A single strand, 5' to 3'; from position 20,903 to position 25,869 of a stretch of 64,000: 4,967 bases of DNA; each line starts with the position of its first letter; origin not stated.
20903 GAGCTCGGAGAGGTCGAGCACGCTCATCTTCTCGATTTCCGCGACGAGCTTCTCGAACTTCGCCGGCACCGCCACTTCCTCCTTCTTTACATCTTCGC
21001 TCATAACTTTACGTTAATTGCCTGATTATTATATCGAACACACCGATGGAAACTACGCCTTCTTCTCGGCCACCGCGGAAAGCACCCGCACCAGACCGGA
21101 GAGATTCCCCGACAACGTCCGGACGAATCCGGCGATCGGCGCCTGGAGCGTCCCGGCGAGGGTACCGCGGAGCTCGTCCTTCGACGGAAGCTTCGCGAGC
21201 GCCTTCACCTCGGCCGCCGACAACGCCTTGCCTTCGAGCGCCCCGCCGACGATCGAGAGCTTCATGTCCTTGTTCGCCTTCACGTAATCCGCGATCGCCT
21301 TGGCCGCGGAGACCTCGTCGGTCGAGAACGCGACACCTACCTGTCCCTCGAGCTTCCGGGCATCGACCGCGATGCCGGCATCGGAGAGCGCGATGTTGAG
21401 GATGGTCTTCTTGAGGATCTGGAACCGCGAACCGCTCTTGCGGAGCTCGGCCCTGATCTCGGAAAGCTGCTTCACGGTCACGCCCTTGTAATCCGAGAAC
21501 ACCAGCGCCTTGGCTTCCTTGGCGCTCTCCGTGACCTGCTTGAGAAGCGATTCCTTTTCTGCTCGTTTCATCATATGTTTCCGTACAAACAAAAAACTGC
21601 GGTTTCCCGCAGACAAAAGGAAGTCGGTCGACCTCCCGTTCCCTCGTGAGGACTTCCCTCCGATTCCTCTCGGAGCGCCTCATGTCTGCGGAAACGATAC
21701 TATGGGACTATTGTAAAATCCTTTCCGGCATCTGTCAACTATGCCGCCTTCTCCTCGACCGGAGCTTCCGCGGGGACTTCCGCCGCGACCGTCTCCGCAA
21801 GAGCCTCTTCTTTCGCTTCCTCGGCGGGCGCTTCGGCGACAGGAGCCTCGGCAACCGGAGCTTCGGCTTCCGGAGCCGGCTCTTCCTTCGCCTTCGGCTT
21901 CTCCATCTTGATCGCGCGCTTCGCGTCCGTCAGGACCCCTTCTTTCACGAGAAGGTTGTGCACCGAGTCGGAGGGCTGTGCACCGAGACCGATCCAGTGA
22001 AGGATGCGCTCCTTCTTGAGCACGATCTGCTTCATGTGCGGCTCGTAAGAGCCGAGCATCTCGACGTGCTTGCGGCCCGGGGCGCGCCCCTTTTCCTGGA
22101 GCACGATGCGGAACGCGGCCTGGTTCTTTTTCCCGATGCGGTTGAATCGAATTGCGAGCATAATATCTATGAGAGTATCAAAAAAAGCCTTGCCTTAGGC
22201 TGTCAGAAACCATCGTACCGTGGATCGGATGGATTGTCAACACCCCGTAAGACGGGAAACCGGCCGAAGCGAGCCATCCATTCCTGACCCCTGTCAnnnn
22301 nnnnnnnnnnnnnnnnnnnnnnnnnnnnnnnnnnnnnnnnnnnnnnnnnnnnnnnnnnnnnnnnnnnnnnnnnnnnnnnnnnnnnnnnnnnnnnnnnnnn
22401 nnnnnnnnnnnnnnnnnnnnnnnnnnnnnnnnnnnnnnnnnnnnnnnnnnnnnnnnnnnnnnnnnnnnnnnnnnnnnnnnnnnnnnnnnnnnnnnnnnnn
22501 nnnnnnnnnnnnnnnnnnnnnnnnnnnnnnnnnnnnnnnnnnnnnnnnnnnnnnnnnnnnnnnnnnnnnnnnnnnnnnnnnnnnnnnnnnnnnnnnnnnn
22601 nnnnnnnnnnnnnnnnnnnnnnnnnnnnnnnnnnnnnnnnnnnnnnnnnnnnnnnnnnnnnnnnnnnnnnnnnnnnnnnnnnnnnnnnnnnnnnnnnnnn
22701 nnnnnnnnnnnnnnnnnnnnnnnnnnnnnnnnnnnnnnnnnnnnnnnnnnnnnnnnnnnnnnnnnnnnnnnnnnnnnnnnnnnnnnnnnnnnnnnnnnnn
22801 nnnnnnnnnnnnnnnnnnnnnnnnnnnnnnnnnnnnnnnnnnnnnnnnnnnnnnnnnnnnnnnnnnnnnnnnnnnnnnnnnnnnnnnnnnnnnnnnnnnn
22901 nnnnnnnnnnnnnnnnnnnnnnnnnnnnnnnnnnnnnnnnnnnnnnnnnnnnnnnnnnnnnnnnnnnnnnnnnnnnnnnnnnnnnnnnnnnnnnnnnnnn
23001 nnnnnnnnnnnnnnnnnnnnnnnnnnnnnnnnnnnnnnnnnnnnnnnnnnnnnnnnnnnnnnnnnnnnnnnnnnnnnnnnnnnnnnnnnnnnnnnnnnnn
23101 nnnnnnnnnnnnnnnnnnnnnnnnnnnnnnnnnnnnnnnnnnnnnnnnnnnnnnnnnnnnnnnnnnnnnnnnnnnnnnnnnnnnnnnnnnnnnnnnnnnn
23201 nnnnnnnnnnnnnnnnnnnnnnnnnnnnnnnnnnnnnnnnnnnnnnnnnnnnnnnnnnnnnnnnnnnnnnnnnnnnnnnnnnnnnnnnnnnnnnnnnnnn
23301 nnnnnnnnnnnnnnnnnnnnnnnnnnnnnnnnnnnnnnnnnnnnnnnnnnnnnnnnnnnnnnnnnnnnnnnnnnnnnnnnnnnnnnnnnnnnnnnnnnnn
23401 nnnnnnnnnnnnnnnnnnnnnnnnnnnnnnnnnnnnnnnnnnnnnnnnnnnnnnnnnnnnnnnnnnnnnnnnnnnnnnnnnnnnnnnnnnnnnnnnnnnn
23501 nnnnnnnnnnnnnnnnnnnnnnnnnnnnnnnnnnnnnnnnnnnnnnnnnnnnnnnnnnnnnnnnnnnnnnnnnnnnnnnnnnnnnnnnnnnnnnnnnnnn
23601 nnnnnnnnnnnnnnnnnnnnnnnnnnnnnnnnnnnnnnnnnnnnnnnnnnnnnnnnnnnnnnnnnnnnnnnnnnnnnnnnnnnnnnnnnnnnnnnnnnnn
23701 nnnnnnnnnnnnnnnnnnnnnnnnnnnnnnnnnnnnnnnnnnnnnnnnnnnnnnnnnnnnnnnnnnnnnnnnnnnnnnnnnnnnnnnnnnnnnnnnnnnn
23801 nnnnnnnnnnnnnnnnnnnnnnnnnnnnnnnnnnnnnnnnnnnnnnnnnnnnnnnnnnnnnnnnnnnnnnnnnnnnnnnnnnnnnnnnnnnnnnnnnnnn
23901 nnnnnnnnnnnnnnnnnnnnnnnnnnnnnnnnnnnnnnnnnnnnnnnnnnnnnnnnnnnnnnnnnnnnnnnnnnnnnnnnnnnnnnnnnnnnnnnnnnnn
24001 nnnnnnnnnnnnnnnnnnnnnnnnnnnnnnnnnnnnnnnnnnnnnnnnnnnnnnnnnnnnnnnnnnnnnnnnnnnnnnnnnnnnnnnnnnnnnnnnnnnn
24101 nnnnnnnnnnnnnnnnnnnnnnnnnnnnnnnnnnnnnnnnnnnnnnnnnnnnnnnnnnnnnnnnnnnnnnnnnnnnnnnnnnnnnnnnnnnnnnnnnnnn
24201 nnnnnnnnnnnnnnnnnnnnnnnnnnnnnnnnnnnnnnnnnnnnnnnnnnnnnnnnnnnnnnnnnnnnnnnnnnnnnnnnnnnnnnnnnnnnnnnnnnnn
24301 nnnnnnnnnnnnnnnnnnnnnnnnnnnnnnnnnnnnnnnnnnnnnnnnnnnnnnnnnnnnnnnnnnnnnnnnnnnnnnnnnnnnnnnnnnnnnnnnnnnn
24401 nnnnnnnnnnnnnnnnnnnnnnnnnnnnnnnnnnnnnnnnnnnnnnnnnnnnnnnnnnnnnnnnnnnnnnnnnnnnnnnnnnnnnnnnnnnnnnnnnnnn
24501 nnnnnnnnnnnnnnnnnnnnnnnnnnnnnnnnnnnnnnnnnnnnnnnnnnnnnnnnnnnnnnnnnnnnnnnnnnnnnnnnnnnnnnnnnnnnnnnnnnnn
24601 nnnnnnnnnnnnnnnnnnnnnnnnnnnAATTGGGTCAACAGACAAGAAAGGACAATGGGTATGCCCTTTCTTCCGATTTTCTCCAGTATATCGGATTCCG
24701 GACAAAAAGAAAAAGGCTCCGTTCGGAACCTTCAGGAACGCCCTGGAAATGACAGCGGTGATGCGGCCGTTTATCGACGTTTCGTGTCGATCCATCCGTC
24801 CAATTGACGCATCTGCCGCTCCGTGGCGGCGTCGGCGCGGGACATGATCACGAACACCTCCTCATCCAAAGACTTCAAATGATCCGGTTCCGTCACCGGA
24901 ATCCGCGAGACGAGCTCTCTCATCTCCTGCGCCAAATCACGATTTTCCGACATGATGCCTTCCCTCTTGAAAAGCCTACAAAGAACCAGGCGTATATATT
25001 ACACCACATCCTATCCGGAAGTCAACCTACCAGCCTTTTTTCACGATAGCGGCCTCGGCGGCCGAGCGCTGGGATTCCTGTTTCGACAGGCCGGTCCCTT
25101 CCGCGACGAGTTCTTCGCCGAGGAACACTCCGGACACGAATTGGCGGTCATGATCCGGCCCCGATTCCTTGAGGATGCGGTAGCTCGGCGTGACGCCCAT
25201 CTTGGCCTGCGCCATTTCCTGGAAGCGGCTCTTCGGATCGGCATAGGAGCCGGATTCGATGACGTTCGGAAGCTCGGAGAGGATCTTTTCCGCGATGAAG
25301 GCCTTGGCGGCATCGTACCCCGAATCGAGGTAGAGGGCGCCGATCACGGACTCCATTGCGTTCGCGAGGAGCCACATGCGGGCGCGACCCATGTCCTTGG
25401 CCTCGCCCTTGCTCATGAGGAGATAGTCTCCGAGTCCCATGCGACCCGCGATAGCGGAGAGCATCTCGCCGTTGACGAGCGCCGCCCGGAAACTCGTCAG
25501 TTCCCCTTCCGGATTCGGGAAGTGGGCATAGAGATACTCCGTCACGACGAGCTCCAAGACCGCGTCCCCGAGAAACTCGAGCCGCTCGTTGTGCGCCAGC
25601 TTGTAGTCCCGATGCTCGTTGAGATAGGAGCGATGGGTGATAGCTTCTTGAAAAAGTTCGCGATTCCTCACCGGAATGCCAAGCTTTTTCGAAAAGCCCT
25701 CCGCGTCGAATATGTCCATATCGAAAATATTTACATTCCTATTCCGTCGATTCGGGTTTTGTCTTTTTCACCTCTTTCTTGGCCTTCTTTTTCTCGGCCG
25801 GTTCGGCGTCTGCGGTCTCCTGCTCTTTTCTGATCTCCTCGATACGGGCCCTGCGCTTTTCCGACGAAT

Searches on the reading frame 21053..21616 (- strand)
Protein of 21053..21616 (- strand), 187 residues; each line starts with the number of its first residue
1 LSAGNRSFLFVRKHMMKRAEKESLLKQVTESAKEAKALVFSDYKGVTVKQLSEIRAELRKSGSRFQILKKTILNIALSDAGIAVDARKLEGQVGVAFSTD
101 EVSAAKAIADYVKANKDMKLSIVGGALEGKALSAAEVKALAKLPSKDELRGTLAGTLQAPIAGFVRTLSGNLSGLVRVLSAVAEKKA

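Call 66: search_protein_families(library=pfam, proteins=[window:21053-21616:-], max_evalue=0.01)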
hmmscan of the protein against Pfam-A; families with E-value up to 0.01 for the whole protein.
window:21053-21616:- (187 aa): 2 families
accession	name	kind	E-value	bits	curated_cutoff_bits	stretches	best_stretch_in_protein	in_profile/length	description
PF00466.25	Ribosomal_L10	-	4.4e-22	78.5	22.8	1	16-111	1-98/100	Ribosomal protein L10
PF14953.11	DUF4504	-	0.0051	16.8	25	1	8-93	3-84/255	Domain of unknown function (DUF4504)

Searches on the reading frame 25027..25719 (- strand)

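Call 101: search_protein_families(library=pfam, proteins=[window:25027-25719:-], max_evalue=0.001)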
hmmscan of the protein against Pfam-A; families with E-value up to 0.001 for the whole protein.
window:25027-25719:- (230 aa): 4 families
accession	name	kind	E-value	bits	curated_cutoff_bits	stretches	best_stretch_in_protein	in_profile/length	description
PF14622.11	Ribonucleas_3_3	-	3.3e-39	134.4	35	1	19-149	1-127/128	Ribonuclease-III-like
PF00636.31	Ribonuclease_3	-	2.2e-24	86.6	27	1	45-134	1-102/102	Ribonuclease III domain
PF00035.32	dsrm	-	4.6e-14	53.2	23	1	162-225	1-63/66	Double-stranded RNA binding motif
PF22935.1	RM44_endonuclase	-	3.7e-09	37.2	27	1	9-129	9-139/139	Large ribosomal subunit protein mL44, endonuclease domain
